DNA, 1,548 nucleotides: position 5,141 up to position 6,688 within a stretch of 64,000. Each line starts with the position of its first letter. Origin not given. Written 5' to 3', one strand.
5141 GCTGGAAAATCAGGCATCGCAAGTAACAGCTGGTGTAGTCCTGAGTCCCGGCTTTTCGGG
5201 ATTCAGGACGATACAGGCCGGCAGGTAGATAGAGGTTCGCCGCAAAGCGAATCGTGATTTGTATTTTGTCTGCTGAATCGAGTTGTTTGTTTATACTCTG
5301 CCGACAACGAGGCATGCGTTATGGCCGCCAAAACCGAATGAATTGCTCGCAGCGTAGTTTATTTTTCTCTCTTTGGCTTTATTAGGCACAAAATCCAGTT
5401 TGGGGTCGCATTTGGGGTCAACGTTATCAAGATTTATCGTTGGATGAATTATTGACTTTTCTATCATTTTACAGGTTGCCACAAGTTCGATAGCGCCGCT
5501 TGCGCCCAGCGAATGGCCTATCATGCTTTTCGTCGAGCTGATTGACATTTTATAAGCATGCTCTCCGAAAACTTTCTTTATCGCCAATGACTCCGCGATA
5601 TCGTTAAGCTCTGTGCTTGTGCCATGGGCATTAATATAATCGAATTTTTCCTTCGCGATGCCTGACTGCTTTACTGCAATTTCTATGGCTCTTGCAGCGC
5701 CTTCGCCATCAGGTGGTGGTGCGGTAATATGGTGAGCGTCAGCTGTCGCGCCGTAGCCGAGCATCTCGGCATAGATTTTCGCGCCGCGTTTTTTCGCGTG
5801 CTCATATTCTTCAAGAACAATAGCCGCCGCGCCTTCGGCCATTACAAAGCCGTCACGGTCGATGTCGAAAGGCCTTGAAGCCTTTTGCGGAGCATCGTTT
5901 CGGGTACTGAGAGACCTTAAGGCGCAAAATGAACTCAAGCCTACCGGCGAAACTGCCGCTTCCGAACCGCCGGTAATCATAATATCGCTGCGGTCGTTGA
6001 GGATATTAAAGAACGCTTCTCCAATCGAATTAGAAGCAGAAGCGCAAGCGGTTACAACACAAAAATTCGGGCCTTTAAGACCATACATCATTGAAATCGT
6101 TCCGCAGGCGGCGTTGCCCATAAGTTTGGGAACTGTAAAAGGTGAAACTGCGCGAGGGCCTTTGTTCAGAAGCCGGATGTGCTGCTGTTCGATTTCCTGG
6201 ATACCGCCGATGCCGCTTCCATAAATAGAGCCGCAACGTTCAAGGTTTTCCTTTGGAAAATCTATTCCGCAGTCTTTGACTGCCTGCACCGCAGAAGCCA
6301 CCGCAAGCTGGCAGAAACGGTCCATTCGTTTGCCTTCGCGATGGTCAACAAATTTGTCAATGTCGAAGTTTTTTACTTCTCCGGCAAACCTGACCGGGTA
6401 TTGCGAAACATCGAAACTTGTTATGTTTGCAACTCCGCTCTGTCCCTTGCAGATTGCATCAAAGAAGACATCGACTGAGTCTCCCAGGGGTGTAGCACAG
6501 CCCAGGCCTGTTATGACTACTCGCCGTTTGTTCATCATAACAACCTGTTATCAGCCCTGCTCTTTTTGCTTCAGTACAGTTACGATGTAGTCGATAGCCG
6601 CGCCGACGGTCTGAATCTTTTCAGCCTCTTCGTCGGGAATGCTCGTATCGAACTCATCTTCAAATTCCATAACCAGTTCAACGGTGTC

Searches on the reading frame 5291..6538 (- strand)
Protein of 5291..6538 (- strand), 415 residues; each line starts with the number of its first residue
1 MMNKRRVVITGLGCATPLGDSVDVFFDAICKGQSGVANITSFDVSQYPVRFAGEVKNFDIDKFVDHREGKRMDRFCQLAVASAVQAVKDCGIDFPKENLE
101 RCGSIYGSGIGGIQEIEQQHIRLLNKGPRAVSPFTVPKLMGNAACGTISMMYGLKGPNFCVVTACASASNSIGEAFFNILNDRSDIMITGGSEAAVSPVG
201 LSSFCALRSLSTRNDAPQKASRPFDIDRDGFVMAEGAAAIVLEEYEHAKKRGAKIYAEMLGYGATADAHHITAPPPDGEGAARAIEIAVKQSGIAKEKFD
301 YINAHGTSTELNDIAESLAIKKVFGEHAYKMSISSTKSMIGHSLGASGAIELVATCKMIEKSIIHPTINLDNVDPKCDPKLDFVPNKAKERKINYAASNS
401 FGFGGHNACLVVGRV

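Call 74: search_protein_families(library=pfam, proteins=[window:5291-6538:-], max_evalue=0.001)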
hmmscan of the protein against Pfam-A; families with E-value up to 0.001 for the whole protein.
window:5291-6538:- (415 aa): 2 families
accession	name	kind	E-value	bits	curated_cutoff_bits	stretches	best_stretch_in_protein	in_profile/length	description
PF00109.32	ketoacyl-synt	-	6.1e-54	183.7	20.8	1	5-248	2-252/252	Beta-ketoacyl synthase, N-terminal domain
PF02801.28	Ketoacyl-synt_C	-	1.9e-37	128.3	20.8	1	256-370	1-118/119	Beta-ketoacyl synthase, C-terminal domain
